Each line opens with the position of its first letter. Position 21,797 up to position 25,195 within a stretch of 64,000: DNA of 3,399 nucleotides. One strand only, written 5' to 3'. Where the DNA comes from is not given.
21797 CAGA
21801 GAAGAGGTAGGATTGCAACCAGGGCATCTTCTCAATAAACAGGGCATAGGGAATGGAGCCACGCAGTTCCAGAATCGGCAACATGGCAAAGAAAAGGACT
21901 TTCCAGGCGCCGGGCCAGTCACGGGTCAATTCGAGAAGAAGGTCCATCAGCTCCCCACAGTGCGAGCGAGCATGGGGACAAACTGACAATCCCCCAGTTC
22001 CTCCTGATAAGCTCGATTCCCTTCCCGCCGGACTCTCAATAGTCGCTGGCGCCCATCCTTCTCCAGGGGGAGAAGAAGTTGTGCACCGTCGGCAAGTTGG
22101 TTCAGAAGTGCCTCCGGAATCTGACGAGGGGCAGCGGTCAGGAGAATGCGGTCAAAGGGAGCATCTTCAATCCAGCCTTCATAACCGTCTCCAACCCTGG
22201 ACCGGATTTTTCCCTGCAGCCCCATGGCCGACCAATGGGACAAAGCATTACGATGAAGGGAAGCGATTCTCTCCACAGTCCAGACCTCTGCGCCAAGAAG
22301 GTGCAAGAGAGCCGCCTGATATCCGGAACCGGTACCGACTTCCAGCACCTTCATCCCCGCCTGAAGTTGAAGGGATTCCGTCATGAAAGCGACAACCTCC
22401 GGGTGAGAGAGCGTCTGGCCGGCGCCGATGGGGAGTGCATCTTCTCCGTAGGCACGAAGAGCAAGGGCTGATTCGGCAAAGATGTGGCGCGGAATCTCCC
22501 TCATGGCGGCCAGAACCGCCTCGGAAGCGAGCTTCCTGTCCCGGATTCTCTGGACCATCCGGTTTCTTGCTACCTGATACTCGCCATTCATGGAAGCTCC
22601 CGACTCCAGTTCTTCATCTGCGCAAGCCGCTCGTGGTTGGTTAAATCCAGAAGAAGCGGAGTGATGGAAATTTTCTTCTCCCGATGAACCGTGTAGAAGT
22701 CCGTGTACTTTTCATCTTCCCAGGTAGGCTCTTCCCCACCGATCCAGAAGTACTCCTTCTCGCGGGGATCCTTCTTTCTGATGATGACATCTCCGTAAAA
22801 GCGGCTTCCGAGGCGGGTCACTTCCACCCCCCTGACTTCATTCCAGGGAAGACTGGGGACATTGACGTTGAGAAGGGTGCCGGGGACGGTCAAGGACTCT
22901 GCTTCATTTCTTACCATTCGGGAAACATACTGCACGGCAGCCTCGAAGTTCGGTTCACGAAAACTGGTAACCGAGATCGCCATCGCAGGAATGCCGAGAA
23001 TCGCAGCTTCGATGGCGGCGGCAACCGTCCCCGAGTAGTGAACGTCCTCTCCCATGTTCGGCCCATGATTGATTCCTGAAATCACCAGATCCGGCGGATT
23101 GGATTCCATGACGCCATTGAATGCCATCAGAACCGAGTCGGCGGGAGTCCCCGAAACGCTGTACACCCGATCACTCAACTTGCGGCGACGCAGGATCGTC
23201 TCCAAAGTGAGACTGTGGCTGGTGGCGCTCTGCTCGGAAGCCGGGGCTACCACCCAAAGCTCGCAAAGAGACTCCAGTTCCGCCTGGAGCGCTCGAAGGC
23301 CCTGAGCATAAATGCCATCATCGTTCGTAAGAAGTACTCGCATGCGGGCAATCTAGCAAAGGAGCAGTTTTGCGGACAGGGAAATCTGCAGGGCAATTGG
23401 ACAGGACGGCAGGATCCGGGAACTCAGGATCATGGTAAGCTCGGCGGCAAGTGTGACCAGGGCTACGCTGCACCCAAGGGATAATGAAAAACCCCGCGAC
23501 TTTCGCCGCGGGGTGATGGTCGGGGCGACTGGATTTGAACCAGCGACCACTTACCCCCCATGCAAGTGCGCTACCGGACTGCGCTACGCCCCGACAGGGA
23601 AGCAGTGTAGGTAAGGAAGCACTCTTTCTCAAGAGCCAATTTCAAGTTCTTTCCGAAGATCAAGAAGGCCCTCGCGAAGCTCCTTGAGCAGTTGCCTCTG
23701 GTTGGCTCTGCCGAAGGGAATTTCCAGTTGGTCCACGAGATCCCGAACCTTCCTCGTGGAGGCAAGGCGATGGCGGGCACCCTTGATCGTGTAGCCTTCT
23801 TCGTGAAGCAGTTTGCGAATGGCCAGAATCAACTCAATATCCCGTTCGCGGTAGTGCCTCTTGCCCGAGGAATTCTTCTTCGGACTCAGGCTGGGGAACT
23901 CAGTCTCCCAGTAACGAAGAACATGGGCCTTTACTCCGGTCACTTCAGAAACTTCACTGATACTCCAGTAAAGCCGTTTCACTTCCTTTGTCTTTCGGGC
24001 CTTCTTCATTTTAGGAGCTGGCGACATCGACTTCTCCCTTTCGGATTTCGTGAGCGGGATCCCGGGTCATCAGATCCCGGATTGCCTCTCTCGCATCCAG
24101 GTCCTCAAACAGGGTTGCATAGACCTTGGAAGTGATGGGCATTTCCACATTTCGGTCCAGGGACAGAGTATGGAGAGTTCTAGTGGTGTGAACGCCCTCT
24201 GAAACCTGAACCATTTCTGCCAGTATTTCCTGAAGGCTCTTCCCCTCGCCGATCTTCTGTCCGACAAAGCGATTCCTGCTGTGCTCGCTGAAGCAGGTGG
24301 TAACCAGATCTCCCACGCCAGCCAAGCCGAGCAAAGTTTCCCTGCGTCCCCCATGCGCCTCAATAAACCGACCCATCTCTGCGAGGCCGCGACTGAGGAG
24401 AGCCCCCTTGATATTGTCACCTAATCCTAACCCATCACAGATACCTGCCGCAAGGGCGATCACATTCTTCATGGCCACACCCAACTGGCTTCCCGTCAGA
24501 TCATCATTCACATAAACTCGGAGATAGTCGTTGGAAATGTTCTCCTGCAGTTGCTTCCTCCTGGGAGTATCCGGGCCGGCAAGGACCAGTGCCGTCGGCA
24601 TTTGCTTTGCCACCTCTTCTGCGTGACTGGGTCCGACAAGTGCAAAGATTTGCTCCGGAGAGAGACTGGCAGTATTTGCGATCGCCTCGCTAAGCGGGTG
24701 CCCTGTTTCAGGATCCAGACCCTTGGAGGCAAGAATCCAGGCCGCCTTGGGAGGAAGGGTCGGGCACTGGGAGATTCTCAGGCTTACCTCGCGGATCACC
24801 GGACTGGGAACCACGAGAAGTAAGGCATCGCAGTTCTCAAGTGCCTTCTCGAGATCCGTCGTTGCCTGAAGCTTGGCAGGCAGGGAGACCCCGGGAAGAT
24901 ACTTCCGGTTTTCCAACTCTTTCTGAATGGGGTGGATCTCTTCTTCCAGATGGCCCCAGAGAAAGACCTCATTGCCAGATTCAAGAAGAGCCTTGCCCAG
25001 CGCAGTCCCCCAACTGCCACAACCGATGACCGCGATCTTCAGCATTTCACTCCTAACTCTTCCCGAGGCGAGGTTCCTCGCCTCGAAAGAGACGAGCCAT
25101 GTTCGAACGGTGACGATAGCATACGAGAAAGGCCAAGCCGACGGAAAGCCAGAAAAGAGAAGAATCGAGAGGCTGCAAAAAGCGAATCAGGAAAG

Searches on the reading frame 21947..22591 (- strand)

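Call 42: search_protein_families(library=pfam, proteins=[window:21947-22591:-], max_evalue=0.01)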
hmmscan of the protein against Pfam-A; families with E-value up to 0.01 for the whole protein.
window:21947-22591:- (214 aa): 3 families
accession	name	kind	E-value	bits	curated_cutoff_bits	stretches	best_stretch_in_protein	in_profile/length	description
PF01135.25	PCMT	-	3.7e-52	177.6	20.3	1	10-209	4-207/210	Protein-L-isoaspartate(D-aspartate) O-methyltransferase (PCMT)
PF13649.12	Methyltransf_25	-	0.00039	21.5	27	1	82-159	1-78/97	Methyltransferase domain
PF13489.12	Methyltransf_23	-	0.0039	17.4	27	1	75-137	19-70/164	Methyltransferase domain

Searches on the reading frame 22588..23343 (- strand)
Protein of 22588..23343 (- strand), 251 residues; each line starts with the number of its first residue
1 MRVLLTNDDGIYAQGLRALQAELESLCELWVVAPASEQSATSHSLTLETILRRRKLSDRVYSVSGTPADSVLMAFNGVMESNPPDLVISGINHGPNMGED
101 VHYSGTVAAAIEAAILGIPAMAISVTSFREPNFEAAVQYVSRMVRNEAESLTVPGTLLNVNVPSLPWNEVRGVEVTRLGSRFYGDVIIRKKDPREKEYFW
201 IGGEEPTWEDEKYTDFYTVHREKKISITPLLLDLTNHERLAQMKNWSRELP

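Call 42: search_protein_families(library=pfam, proteins=[window:22588-23343:-], max_evalue=0.01)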
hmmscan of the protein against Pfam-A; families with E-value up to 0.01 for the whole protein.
window:22588-23343:- (251 aa): 1 family
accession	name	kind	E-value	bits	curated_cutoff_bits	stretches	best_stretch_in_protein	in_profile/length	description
PF01975.23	SurE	-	6.3e-62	209.2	22.1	1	3-183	1-187/189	Survival protein SurE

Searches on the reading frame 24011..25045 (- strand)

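Call 42: search_protein_families(library=pfam, proteins=[window:24011-25045:-], max_evalue=0.01)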
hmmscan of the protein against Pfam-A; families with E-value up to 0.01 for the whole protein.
window:24011-25045:- (344 aa): 7 families
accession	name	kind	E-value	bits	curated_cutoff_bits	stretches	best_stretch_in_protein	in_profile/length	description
PF07479.19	NAD_Gly3P_dh_C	-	1.9e-52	177.7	25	1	182-322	1-141/142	NAD-dependent glycerol-3-phosphate dehydrogenase C-terminus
PF01210.29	NAD_Gly3P_dh_N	-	5.3e-45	153.7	23.1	1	3-159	1-154/158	NAD-dependent glycerol-3-phosphate dehydrogenase N-terminus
PF20618.3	GPD_NAD_C_bact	-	1.4e-19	70.9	27.6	1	242-308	1-66/66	Bacterial GPD, NAD-dependent C-terminal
PF03807.23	F420_oxidored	-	7.8e-08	33.2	21.6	1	3-88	1-76/94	NADP oxidoreductase coenzyme F420-dependent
PF02558.23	ApbA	-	0.0002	21.4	22.2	1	4-80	1-75/150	Ketopantoate reductase PanE/ApbA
PF03446.21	NAD_binding_2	-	0.00078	19.9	21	1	3-90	1-75/161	NAD binding domain of 6-phosphogluconate dehydrogenase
PF03721.20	UDPG_MGDP_dh_N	-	0.00089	19.3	27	1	3-85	2-90/187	UDP-glucose/GDP-mannose dehydrogenase family, NAD binding domain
